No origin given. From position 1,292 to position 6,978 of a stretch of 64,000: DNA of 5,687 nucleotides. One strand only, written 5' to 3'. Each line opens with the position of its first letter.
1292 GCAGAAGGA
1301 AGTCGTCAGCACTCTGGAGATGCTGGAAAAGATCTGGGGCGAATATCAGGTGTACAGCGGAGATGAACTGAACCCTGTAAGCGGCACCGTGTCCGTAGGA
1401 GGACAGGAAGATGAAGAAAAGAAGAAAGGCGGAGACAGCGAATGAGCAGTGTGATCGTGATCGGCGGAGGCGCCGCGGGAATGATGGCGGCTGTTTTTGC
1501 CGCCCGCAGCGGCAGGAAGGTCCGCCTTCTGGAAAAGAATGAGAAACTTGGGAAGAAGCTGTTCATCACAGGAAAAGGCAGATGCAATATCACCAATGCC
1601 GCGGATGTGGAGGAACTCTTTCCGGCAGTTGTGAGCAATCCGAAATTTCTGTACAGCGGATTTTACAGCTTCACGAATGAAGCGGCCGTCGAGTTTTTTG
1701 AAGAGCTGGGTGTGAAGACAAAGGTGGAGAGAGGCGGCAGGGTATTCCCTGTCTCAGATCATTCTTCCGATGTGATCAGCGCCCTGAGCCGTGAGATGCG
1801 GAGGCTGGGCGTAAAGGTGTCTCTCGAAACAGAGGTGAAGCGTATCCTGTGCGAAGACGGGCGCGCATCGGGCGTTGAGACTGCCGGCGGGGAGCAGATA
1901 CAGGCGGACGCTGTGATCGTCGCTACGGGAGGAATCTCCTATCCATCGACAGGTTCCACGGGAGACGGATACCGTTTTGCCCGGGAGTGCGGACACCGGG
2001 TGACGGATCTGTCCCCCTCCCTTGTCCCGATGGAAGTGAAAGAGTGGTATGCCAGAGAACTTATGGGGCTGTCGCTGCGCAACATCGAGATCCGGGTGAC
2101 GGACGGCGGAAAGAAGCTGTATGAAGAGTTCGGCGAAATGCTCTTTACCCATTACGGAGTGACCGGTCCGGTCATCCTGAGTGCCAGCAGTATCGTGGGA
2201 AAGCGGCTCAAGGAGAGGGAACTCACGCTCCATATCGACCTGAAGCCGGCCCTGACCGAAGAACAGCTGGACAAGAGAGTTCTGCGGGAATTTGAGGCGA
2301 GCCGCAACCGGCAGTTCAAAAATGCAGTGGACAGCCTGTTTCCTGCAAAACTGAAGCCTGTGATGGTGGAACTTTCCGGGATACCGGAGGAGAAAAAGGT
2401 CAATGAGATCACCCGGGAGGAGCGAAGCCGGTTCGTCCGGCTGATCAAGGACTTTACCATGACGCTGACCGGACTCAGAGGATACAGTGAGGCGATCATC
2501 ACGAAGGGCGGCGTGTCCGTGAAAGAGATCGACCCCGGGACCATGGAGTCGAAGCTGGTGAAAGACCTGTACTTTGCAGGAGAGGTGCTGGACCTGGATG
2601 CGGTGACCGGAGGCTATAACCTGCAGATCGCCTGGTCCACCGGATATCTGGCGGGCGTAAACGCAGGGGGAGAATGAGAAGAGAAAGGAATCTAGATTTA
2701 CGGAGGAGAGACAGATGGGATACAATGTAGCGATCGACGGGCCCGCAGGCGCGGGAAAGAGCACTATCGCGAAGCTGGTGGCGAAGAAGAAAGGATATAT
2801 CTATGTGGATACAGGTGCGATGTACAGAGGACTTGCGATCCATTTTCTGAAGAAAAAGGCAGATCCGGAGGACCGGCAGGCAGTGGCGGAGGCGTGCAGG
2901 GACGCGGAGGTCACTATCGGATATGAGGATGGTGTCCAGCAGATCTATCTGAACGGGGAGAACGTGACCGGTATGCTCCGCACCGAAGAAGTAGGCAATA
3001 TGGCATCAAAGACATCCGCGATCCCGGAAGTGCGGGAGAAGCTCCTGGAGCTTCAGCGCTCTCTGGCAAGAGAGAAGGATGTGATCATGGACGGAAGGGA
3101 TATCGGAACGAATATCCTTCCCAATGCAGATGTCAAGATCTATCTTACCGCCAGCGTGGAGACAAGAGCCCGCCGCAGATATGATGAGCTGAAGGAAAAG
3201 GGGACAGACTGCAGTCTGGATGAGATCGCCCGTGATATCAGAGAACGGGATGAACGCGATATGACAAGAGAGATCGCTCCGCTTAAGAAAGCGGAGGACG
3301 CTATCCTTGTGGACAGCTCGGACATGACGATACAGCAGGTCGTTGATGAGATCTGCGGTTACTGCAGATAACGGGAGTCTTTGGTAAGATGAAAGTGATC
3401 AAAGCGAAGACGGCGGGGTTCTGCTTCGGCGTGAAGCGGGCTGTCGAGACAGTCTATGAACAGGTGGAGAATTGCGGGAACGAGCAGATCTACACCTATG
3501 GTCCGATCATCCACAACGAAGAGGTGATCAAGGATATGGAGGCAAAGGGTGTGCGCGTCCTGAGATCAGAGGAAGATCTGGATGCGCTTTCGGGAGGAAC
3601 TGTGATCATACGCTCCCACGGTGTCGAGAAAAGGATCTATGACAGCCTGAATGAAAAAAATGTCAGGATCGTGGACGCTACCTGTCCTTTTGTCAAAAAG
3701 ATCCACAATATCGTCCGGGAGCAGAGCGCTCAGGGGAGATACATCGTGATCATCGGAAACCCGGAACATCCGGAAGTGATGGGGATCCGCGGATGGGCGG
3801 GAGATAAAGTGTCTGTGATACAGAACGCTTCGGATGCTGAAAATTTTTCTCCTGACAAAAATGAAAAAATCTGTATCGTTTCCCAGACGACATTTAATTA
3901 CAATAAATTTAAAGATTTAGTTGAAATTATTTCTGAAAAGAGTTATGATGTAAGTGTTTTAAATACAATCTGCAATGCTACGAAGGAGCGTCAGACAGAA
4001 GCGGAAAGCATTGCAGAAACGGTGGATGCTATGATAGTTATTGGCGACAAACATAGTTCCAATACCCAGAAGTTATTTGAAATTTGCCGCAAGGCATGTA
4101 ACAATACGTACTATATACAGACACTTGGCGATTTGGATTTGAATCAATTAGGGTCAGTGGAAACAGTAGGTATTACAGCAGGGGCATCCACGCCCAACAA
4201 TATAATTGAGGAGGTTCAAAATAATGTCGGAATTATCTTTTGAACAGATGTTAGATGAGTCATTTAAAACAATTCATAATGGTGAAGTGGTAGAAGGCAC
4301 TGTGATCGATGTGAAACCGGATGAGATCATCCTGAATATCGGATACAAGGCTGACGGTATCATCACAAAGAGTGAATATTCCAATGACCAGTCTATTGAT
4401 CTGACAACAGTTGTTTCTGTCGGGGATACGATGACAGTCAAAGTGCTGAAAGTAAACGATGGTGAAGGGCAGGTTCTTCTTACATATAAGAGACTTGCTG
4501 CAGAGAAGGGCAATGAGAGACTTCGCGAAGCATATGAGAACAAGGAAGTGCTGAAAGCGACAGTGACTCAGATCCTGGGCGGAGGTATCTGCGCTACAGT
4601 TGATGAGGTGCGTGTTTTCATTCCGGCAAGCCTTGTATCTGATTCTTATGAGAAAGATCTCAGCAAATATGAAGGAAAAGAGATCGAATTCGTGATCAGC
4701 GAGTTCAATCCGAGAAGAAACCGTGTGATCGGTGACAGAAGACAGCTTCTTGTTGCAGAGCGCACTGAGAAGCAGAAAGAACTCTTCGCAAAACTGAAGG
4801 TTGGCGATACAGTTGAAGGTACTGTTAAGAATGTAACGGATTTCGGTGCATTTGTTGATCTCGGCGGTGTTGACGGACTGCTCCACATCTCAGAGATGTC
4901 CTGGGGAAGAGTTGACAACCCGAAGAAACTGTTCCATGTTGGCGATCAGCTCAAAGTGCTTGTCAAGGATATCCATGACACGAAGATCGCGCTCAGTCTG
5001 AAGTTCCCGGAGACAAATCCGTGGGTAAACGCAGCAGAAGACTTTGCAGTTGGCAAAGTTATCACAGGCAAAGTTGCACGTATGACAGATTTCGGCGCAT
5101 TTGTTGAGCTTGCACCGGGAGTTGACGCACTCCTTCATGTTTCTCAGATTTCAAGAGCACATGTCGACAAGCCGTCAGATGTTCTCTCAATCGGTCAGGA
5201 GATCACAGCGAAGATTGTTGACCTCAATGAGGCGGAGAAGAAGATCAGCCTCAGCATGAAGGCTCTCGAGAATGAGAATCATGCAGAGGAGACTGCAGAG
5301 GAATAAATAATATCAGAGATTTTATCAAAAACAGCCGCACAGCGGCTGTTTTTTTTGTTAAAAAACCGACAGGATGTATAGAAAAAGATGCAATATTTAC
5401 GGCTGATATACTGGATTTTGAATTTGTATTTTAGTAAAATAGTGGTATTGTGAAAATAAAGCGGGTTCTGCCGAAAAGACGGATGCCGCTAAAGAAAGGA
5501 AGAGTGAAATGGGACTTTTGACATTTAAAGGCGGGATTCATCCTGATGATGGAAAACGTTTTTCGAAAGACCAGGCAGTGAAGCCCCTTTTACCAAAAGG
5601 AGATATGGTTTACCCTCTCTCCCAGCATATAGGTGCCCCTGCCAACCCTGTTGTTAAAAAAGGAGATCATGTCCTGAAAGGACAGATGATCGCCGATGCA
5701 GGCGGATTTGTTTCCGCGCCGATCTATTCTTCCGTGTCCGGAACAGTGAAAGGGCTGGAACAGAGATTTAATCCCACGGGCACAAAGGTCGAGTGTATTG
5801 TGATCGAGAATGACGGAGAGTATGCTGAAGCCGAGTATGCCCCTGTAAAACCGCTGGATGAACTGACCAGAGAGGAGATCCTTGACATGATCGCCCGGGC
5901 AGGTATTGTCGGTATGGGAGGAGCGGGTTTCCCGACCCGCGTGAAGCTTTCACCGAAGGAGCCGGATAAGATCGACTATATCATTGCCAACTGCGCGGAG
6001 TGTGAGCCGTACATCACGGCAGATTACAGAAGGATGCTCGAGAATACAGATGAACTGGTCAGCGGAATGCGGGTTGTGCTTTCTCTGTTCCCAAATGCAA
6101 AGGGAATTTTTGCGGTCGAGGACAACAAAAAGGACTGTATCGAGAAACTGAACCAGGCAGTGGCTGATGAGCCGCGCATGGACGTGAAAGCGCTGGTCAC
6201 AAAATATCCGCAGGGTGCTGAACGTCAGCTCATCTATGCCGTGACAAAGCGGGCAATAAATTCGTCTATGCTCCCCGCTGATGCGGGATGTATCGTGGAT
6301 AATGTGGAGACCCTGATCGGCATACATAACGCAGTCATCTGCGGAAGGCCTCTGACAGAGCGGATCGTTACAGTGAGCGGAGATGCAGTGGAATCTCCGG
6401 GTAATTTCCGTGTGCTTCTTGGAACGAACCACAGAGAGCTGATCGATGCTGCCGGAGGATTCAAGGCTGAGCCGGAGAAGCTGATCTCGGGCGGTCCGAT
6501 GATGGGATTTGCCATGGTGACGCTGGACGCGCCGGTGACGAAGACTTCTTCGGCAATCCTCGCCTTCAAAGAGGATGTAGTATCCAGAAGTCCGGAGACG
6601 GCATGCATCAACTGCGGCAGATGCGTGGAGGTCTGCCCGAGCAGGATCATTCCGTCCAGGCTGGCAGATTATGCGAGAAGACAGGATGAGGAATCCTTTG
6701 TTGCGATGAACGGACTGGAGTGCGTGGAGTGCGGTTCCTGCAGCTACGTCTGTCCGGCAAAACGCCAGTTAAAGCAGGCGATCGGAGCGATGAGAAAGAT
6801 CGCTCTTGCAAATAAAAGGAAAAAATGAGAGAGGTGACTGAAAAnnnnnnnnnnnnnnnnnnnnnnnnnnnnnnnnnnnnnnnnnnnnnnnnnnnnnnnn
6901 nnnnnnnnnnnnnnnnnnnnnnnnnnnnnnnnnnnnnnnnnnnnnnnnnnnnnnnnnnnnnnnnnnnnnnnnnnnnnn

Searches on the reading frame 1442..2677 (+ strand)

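Call 67: search_protein_families(library=pfam, proteins=[window:1442-2677:+], max_evalue=0.00001)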
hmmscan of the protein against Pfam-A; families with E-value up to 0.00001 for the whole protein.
window:1442-2677:+ (411 aa): 11 families
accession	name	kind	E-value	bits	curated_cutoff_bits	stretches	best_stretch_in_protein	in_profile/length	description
PF03486.20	HI0933_like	-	7.9e-91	304.3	50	1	3-406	2-243/244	HI0933-like protein Rossmann domain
PF22780.1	HI0933_like_1st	-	2.6e-37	128.6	27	1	192-353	2-165/165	HI0933-like protein barrel and H2TH domain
PF00890.30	FAD_binding_2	-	4.7e-17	62.7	20.4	1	4-383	2-399/414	FAD binding domain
PF01134.28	GIDA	-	2.8e-15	56.7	22.1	0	4-34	2-33/391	Glucose inhibited division protein A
PF07992.20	Pyr_redox_2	-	3.1e-15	56.8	26.1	1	85-165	160-238/291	Pyridine nucleotide-disulphide oxidoreductase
PF01266.30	DAO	-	3.4e-15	56.9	27.9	2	107-166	147-206/353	FAD dependent oxidoreductase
PF12831.13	FAD_oxidored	-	1.4e-13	51.4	27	1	4-163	2-145/416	FAD dependent oxidoreductase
PF00070.33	Pyr_redox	-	9.2e-09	36.1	22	0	3-38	1-36/82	Pyridine nucleotide-disulphide oxidoreductase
PF13738.12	Pyr_redox_3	-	4.1e-08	33.3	30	0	119-170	91-140/305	Pyridine nucleotide-disulphide oxidoreductase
PF13450.12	NAD_binding_8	-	9.6e-07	29.4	21.9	1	6-37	1-32/68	NAD(P)-binding Rossmann-like domain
PF01593.30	Amino_oxidase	-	1.1e-06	28.6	19.8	0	93-162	189-254/443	Flavin containing amine oxidoreductase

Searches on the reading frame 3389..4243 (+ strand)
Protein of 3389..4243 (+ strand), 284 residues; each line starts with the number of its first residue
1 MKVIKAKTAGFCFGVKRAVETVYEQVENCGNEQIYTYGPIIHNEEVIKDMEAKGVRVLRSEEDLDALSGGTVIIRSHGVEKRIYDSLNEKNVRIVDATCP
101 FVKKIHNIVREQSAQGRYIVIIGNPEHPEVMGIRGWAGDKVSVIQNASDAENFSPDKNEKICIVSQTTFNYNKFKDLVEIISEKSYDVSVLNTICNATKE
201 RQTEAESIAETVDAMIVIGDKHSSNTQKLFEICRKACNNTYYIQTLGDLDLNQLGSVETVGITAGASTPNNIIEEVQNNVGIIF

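Call 67: search_protein_families(library=pfam, proteins=[window:3389-4243:+], max_evalue=0.00001)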
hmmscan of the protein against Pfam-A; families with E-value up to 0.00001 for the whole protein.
window:3389-4243:+ (284 aa): 1 family
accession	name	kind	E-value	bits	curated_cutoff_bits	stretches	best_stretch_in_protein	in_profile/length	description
PF02401.23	LYTB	-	1.5e-102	342.9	24.5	1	3-279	1-265/267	LytB protein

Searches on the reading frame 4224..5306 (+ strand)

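Call 67: search_protein_families(library=pfam, proteins=[window:4224-5306:+], max_evalue=0.00001)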
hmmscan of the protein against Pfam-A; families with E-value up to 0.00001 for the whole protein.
window:4224-5306:+ (360 aa): 4 families
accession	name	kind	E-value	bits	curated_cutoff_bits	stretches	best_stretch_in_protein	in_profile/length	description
PF00575.29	S1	-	1.4e-64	214.8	22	4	274-346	2-74/74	S1 RNA binding domain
PF23459.1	S1_RRP5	-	3.7e-16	59.9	27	0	192-259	2-72/72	RRP5 S1 domain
PF21710.3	Spt6_S1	-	5.1e-14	52.8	27.5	0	6-79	3-77/91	Spt6, S1/OB domain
PF13509.12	S1_2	-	7.4e-10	39.2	21.8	0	276-312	1-37/61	S1 domain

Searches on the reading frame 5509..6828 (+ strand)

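Call 38: search_protein_families(library=ncbifam, proteins=[window:5509-6828:+], max_evalue=1e-8)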
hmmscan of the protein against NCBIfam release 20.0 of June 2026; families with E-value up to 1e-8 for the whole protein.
window:5509-6828:+ (439 aa): 10 families
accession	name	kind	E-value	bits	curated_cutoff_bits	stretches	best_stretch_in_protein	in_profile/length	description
TIGR01945.1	rnfC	subfamily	1.1e-151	505.3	245.95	1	3-428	1-427/435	RnfABCDGE type electron transport complex subunit C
NF003454.1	PRK05035.1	equivalog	1.6e-130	436.2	345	1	3-419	3-422/556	electron transport complex subunit RsxC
NF041837.1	rnfC_Methano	equivalog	1.3e-73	248.3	650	2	241-426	236-420/438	Rnf electron transport complex subunit RnfC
TIGR04481.1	PR_assoc_PrdC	equivalog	2.5e-68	230.8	490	1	35-355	3-307/425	proline reductase-associated electron transfer protein PrdC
NF003761.0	PRK05352.1-4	equivalog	4e-18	65.3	450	1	48-334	47-310/449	Na(+)-translocating NADH-quinone reductase subunit A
TIGR01959.1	nuoF_fam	equivalog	5.1e-17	61.4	558.65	1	110-220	23-136/410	NADH-quinone oxidoreductase subunit NuoF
TIGR01936.1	nqrA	equivalog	4.5e-14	52.2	321.05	1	48-335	44-307/446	NADH:ubiquinone reductase (Na(+)-transporting) subunit A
NF003759.0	PRK05352.1-2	equivalog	3.4e-11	42.5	505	0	48-338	44-312/447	Na(+)-translocating NADH-quinone reductase subunit A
NF008436.0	PRK11278.1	equivalog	5.1e-10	38.8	749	1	112-220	39-150/448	NADH-quinone oxidoreductase subunit NuoF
NF040864.1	HgcB_ferredoxin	equivalog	9e-09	35.1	99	0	362-426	12-68/93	mercury methylation ferredoxin HgcB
